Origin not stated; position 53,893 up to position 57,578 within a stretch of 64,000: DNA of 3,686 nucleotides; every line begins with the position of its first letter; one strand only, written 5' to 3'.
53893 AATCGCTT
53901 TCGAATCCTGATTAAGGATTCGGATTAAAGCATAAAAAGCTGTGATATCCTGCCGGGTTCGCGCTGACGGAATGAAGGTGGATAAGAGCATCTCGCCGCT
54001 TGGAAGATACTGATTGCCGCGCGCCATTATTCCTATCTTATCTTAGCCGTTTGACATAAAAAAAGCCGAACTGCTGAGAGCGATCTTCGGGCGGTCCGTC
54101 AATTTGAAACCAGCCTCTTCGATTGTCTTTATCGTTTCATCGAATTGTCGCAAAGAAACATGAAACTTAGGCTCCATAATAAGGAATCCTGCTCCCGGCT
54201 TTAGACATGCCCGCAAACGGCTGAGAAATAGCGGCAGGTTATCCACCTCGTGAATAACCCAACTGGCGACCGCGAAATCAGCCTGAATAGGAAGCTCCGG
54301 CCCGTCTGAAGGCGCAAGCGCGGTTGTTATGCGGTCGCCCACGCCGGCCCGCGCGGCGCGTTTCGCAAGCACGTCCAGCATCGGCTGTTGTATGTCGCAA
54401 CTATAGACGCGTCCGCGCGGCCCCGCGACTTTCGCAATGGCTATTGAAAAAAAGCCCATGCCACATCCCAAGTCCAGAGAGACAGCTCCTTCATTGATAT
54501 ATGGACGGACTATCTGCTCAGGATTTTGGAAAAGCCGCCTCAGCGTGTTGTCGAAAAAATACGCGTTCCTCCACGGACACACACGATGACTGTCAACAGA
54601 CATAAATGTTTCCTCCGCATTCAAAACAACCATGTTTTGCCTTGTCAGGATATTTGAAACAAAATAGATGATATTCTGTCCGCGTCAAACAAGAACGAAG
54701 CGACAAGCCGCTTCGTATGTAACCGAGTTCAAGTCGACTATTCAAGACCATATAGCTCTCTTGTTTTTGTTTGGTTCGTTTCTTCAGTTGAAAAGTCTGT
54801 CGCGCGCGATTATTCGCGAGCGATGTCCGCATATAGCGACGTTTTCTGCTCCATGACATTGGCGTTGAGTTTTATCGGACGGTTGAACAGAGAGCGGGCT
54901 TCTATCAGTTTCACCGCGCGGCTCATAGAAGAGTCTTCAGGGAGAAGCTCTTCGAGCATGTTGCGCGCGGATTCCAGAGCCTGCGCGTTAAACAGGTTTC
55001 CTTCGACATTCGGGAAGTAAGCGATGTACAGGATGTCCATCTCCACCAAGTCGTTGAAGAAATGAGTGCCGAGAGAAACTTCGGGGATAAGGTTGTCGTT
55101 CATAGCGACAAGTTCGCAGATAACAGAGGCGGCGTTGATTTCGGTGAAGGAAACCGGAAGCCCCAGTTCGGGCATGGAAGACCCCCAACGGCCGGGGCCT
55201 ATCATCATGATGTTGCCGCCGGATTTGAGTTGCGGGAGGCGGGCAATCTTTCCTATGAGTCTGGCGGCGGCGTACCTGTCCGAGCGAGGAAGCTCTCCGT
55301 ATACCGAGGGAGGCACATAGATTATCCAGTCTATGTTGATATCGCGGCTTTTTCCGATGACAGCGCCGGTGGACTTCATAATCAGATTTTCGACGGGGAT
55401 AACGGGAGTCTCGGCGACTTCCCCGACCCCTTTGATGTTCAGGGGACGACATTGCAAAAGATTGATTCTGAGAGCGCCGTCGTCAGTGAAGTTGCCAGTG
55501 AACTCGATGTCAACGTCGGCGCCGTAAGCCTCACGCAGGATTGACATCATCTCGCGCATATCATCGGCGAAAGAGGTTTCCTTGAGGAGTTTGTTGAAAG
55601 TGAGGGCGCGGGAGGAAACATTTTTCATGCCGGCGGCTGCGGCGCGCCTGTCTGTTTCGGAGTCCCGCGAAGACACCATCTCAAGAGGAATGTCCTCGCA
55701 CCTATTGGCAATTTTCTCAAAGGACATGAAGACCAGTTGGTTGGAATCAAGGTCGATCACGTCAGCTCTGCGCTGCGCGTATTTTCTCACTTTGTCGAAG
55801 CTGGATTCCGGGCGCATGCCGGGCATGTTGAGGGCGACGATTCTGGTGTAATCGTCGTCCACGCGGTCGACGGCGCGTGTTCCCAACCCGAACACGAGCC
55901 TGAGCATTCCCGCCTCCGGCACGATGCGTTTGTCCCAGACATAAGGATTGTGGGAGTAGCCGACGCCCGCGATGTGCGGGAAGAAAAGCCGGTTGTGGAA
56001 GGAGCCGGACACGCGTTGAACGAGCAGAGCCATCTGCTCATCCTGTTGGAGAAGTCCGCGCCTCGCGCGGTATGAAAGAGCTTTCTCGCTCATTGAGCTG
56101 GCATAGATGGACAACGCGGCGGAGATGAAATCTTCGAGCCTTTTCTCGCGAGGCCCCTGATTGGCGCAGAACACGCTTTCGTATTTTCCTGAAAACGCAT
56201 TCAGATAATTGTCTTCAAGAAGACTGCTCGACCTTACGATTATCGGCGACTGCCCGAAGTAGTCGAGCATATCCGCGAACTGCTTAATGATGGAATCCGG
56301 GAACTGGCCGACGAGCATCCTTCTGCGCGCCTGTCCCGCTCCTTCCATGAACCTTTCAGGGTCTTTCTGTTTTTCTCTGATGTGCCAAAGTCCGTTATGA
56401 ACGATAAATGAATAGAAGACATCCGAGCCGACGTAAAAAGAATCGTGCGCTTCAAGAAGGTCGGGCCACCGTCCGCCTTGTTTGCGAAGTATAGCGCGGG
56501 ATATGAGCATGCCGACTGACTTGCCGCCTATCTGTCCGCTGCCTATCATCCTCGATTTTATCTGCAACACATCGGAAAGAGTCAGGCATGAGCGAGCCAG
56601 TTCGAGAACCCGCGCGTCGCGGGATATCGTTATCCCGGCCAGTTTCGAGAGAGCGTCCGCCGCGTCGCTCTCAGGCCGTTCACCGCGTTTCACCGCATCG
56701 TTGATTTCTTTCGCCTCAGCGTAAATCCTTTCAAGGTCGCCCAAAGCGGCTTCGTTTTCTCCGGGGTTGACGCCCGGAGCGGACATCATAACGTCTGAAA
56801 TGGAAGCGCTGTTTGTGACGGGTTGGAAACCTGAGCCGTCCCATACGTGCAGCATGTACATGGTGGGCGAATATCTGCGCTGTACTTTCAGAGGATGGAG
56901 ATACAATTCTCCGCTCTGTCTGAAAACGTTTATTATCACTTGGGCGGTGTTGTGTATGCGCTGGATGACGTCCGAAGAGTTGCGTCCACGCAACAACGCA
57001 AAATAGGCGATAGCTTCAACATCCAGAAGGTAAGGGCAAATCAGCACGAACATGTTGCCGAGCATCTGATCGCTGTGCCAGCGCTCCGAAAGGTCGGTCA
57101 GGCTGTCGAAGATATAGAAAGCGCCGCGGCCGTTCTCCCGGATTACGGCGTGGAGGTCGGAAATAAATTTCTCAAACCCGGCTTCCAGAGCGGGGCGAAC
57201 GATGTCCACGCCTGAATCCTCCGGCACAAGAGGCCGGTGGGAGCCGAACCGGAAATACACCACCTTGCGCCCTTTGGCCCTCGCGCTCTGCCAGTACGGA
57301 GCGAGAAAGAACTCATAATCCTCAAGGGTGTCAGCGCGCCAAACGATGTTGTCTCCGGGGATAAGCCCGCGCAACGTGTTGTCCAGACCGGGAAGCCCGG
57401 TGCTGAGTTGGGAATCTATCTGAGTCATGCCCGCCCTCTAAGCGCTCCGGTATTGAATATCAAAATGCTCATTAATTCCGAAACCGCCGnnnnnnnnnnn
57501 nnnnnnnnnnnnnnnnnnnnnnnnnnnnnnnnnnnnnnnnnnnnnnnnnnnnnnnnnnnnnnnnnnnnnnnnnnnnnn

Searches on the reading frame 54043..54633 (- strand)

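Call 96: search_protein_families(library=pfam, proteins=[window:54043-54633:-], max_evalue=0.00001)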
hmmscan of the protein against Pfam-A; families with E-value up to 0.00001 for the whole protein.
window:54043-54633:- (196 aa): 6 families
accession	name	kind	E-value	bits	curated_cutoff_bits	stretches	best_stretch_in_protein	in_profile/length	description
PF08242.18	Methyltransf_12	-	1.2e-12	48.8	30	1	53-148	1-96/98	Methyltransferase domain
PF13649.12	Methyltransf_25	-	1.7e-11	45.1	27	1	53-147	2-96/97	Methyltransferase domain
PF08241.18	Methyltransf_11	-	3.1e-11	44.2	21.2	1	53-151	1-94/95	Methyltransferase domain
PF13847.12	Methyltransf_31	-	4.5e-11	43.1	27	1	47-169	2-123/145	Methyltransferase domain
PF13489.12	Methyltransf_23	-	7e-10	39.3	27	1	34-156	9-120/164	Methyltransferase domain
PF01209.24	Ubie_methyltran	-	5.1e-09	36.2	20.1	1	47-155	46-154/233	ubiE/COQ5 methyltransferase family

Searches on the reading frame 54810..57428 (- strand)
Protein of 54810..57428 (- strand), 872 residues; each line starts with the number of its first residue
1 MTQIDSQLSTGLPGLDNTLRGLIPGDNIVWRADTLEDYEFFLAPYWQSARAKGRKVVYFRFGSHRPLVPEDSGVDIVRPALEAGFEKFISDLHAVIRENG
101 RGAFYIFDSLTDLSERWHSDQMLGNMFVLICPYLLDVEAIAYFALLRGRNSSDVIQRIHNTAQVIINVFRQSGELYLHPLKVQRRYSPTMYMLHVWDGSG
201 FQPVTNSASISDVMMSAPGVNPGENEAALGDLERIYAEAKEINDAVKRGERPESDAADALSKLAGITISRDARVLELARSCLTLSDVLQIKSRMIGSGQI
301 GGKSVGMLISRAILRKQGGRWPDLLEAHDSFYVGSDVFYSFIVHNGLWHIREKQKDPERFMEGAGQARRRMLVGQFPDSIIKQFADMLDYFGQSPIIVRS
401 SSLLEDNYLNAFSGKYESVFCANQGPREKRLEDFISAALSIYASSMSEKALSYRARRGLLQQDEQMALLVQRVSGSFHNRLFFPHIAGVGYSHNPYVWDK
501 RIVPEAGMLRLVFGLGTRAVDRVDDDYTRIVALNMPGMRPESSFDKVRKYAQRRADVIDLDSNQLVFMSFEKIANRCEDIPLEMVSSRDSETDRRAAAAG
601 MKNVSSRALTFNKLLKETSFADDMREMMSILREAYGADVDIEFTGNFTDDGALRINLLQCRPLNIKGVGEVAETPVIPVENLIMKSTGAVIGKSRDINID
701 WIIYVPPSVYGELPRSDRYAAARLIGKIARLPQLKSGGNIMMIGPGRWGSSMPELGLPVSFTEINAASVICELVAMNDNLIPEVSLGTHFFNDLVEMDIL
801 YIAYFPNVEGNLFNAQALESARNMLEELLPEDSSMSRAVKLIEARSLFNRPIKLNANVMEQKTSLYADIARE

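Call 96: search_protein_families(library=pfam, proteins=[window:54810-57428:-], max_evalue=0.00001)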
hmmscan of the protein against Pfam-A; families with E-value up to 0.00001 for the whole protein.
window:54810-57428:- (872 aa): 1 family
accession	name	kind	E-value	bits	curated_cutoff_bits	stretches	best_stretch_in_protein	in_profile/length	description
PF01326.24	PPDK_N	-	5e-43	148.1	27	1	299-670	3-316/328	Pyruvate phosphate dikinase, AMP/ATP-binding domain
